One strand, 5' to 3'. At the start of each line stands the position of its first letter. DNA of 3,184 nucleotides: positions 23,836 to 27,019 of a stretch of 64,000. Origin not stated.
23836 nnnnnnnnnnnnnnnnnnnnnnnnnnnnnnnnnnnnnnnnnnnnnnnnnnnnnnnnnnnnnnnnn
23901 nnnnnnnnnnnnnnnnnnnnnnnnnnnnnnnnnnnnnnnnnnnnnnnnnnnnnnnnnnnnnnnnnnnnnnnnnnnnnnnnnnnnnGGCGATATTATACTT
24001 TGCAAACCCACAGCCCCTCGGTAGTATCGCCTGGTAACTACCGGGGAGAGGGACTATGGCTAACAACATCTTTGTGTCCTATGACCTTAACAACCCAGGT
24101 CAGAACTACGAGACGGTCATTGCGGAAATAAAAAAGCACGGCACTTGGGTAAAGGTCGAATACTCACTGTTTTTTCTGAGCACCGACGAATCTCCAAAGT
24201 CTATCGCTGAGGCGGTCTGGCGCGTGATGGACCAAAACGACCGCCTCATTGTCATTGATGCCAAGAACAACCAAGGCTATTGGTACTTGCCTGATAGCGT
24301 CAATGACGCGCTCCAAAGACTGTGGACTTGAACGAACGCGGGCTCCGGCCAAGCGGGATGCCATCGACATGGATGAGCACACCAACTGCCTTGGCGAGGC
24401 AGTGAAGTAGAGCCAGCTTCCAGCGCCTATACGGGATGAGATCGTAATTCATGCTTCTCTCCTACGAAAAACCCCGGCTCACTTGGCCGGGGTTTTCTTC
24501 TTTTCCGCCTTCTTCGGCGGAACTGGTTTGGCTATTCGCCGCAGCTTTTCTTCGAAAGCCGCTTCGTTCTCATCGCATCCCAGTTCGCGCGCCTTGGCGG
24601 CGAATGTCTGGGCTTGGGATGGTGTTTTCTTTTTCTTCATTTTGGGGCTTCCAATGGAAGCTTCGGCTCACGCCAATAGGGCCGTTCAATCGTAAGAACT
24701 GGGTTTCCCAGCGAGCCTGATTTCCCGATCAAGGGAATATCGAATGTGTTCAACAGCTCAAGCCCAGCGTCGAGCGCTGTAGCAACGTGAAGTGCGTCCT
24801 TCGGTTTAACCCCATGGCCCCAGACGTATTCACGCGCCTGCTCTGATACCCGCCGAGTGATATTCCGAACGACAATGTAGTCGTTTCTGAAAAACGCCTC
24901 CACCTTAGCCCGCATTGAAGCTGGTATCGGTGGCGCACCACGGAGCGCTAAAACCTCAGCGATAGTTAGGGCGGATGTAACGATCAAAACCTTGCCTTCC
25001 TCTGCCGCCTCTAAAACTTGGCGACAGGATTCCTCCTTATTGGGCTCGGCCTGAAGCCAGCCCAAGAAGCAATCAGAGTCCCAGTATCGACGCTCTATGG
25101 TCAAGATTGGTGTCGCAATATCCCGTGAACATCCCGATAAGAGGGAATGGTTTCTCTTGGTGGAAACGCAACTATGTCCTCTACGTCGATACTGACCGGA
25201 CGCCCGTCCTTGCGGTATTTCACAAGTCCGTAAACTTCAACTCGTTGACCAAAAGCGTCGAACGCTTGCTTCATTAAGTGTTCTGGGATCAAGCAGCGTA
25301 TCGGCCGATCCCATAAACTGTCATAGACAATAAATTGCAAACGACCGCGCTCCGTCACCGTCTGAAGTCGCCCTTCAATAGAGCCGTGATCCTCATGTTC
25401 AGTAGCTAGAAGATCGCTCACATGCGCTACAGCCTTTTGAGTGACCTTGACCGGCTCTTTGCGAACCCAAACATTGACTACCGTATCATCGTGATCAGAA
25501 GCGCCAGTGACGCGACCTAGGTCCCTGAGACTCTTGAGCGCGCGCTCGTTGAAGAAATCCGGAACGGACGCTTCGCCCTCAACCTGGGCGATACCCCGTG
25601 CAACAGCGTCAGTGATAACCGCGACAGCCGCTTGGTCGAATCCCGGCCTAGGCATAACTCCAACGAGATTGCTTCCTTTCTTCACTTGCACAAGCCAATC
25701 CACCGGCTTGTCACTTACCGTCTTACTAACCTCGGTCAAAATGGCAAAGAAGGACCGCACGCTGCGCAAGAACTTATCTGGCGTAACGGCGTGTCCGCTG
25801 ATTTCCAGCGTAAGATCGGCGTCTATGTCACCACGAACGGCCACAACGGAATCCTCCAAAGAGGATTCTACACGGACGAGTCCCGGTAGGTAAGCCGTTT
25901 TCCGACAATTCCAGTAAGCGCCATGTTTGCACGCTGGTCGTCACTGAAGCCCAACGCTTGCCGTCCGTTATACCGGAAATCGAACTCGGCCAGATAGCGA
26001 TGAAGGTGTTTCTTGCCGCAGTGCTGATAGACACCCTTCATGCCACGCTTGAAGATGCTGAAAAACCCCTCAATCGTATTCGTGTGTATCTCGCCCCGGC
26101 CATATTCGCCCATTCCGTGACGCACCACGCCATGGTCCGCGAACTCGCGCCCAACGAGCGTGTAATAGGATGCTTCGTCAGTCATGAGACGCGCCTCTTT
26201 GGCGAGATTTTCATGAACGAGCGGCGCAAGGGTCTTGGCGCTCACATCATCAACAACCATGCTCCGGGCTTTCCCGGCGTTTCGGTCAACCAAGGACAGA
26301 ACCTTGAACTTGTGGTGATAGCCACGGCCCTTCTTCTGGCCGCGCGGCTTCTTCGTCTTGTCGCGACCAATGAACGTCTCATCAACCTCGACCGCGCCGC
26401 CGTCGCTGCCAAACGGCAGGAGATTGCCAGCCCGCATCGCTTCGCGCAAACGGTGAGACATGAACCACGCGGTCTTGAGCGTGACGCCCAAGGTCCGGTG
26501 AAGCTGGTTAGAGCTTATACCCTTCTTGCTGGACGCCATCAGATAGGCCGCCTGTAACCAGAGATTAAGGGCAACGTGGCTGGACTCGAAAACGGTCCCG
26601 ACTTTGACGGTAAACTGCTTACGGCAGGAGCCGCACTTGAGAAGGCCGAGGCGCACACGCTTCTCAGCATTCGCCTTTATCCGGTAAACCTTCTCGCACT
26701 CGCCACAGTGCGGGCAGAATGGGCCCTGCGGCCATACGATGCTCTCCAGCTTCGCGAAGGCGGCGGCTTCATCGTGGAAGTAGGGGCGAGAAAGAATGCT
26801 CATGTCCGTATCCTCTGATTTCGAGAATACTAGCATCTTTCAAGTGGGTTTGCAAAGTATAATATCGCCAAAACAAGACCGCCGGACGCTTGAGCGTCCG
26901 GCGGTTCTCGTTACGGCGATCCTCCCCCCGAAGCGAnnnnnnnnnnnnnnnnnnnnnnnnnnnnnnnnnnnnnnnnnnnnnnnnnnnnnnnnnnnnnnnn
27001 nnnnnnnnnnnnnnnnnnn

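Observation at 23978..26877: Recently inserted IS1595-family element about three times normal size, carrying about 1.8 kb of cargo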

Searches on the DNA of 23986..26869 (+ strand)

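Call 9: search_dna_similar(query=window:23986-26869:+, collection=plasmids, mode=near)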
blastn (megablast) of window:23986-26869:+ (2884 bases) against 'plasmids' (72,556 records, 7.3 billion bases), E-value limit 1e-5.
No match.
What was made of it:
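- Tried and rejected: Megablast of the whole unit against plasmids gave no match (call 9).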

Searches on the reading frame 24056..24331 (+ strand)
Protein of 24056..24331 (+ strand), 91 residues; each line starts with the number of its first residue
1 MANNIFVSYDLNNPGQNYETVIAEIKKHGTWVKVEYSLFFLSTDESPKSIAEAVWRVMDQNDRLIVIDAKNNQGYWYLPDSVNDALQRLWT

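Call 4: search_protein_families(library=pfam, proteins=[window:24056-24331:+], max_evalue=0.1)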
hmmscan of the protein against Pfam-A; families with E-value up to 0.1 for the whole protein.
window:24056-24331:+ (91 aa): 1 family
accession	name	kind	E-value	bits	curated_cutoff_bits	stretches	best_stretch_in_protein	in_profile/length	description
PF08239.17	SH3_3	-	0.096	13.3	27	0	56-77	17-36/54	Bacterial SH3 domain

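Call 5: search_protein_families(library=ncbifam, proteins=[window:24056-24331:+], max_evalue=0.1)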
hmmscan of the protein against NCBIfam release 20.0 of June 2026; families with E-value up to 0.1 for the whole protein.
window:24056-24331:+ (91 aa): 1 family
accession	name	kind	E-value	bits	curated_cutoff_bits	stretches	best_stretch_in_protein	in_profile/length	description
NF047607.1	LBF_2017_Nterm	subfamily_domain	0.078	12.9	50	1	22-78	59-116/124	LBF_2017 N-terminal domain-containing protein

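Call 15: search_protein_families(library=padloc, proteins=[window:24056-24331:+], max_evalue=1)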
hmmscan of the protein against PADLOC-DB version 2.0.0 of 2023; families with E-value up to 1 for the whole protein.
window:24056-24331:+ (91 aa): 2 families
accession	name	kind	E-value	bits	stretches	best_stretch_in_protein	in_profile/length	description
PDLC01443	Cas2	-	0.0012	17.4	1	7-73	5-68/86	"CAS-I,CAS-II,CAS-III,CAS-IV,CAS-V,CAS-VI; acquisition_2"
PDLC01649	Cas2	-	0.0017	16.7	1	5-71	3-67/70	"CAS-I,CAS-II,CAS-III,CAS-IV,CAS-V,CAS-VI; acquisition_2"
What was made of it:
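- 24056..24331 (+): 91-aa stand-alone Cas2-fold protein, a cargo gene convergent with the main operon. PADLOC Cas2 models, E about 1e-3 (call 15).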

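Call 72: find_homologous_proteins(query=window:24056-24331:+)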
Query window:24056-24331:+ (91 aa): 20 proteins with E <= 0.001 among 20 candidates.
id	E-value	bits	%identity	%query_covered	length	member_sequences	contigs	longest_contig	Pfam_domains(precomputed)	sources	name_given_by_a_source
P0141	1.6e-55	203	100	100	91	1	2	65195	-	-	-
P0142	1.5e-32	129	67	99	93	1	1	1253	-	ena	-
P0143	2.7e-31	125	64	97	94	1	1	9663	-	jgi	jgi:hypothetical protein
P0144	4.5e-31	124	64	99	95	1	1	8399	-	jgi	jgi:hypothetical protein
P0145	1.1e-30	123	58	99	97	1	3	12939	-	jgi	jgi:hypothetical protein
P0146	1.5e-30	123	62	99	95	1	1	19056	-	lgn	-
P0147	1.8e-30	123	60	100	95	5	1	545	-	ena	-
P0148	8.2e-30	120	63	99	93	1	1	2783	-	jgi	-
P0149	1.1e-29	120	60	99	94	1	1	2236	-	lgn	-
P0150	3.1e-29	119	62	99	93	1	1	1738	-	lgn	-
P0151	4.4e-29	118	59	99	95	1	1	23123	-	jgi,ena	-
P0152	6.5e-29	118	66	88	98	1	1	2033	-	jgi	jgi:hypothetical protein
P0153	2.4e-28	116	60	99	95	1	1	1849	-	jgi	-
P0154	4.2e-28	115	61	97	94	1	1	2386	-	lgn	-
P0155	9.7e-27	111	58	99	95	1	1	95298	-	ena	-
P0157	1.7e-24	103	57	99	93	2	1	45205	-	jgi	jgi:hypothetical protein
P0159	5.4e-24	102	58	99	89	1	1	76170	-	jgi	jgi:hypothetical protein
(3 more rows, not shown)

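Call 83: predict_structure(alignment_id=A6)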
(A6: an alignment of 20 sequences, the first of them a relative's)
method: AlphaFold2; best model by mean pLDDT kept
length: 91 residues; sequences in the alignment: 20
mean_pLDDT: 93.2   pTM: 0.84
mean pLDDT of the five models: 93.2, 90.1, 89.6, 86.5, 84.1
residues with pLDDT >= 90: 76; 70-90: 14; 50-70: 1; < 50: 0
segments of 3 or more residues with pLDDT < 50: none
pLDDT, mean of each block of 10 residues (from residue 1): 93 83 97 95 97 95 95 94 91 76
secondary structure, 60 per line:
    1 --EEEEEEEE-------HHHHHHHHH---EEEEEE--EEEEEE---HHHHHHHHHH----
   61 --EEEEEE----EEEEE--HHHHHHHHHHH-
elements in order: E3-10 H18-26 E30-35 E38-43 H47-56 E63-68 E73-77 H80-90
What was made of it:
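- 24056..24331 (+): AlphaFold model pLDDT 93.2 (call 83).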

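Call 86: fold_search(model_id=the predicted structure, library=pdb)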
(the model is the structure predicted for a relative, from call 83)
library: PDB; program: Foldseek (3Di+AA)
matches with E <= 10: 821; with E <= 0.001: 0
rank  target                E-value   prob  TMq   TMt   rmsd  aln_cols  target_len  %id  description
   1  7mid_D                1.0e-02  1.00  0.56  0.56   2.8        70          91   21  Sub-complex of Cas4-Cas1-Cas2 bound PAM containing DNA (released 2021-11-17)
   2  7mi4_E                1.0e-02  1.00  0.56  0.54   2.8        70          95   21  Symmetrical PAM-PAM prespacer bound Cas4/Cas1/Cas2 complex (released 2021-11-17)
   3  8d3l_E                1.3e-02  1.00  0.57  0.54   8.1        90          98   14  Type I-C Cas4-Cas1-Cas2 complex bound to a PAM/PAM prespacer (released 2022-11-02)
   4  3oq2_B                1.5e-02  1.00  0.54  0.49   8.0        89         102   20  Structure of a CRISPR associated protein Cas2 from Desulfovibrio vulgaris (released 2010-12-22)
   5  5h1o_B                1.8e-02  1.00  0.54  0.58   7.9        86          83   20  CRISPR-associated protein (released 2017-10-18)
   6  3oq2_A                2.0e-02  1.00  0.54  0.51   8.0        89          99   20  Structure of a CRISPR associated protein Cas2 from Desulfovibrio vulgaris (released 2010-12-22)
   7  4qr0_B                2.1e-02  0.98  0.49  0.53   7.7        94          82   19  Crystal structure of Streptococcus pyogenes Cas2 at pH 5.6 (released 2014-11-26)
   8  7vxr_A                2.3e-02  0.99  0.56  0.51  10.6        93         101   15  Crystal structure of BPSL1038 from Burkholderia pseudomallei (released 2023-08-16)
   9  4qr0_A                2.4e-02  0.97  0.46  0.50   8.0        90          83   18  Crystal structure of Streptococcus pyogenes Cas2 at pH 5.6 (released 2014-11-26)
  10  4es2                  2.9e-02  1.00  0.61  0.66   2.3        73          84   18  Double-stranded Endonuclease Activity in B. halodurans Clustered Regularly Interspaced Short Palindromic Repeats (CRISPR (released 2012-08-22)
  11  4es3                  2.9e-02  1.00  0.61  0.66   3.3        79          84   16  Double-stranded Endonuclease Activity in B. halodurans Clustered Regularly Interspaced Short Palindromic Repeats (CRISPR (released 2012-08-22)
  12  5h1o_A                2.9e-02  0.98  0.48  0.50   7.7        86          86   15  CRISPR-associated protein (released 2017-10-18)
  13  1zpw                  3.3e-02  1.00  0.61  0.67   2.1        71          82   20  Crystal structure of a hypothetical protein TT1823 from Thermus thermophilus (released 2005-11-18)
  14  4es1                  3.7e-02  1.00  0.62  0.59   7.7        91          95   18  Double-stranded Endonuclease Activity in B. halodurans Clustered Regularly Interspaced Short Palindromic Repeats (CRISPR (released 2012-08-22)
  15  7f84_A                3.7e-02  0.98  0.51  0.52   7.1        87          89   17  Crystal structure of CRISPR-associated Cas2c of Leptospira interrogans (released 2022-07-06)
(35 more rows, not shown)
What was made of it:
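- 24056..24331 (+): Twenty-five of the top 27 PDB fold matches are Cas2 or Cas2-like proteins; the best TM 0.55-0.62, E about 1e-2 (call 86).
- On Cas2: Calls 83 and 86: TM 0.55-0.62 to many Cas2 structures.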

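Call 88: find_encoding_contigs(protein=P0159, flank=4000, max_places=2)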
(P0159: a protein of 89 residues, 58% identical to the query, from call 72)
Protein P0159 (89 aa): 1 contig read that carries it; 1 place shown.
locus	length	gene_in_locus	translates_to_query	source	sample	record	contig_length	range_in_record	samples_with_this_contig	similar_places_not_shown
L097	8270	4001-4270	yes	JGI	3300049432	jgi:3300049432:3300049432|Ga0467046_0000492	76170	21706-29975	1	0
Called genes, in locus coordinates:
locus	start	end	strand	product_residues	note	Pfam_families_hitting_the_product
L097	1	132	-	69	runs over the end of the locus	-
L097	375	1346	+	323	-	PF00072:Response_reg, PF13487:HD_5, PF01966:HD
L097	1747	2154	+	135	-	-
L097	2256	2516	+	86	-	-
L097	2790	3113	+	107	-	-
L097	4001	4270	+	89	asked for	-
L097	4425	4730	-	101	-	-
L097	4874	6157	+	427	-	-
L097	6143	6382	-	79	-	-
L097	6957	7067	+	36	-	-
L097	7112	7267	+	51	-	-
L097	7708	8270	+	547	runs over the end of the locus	-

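Call 89: find_encoding_contigs(protein=P0157, flank=4000, max_places=2)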
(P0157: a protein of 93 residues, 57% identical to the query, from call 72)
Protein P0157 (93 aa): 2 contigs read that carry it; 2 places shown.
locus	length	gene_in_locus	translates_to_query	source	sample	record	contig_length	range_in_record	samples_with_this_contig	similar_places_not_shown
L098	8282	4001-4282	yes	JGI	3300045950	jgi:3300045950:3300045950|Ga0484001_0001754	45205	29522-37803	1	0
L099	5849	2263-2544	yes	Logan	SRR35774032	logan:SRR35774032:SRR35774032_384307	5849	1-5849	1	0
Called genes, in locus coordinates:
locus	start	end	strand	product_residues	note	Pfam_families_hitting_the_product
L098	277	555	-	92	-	-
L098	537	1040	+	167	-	-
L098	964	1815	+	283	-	PF00069:Pkinase, PF01636:APH (faint), PF07714:PK_Tyr_Ser-Thr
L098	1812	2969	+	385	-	-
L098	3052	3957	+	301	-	-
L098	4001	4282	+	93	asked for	-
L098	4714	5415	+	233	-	PF01555:N6_N4_Mtase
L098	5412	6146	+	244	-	PF04555:XhoI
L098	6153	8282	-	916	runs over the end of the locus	PF10412:TrwB_AAD_bind (faint)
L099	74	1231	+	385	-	-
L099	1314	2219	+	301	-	-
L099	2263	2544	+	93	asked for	-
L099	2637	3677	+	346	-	PF01555:N6_N4_Mtase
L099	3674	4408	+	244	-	PF04555:XhoI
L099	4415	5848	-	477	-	?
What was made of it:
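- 24056..24331 (+): Elsewhere the gene lies beside an XhoI-type restriction-modification pair and TrwB, without cas1 (calls 88, 89).
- On Cas2: No cas family appears among the neighbours in L097-L099 (calls 88, 89).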
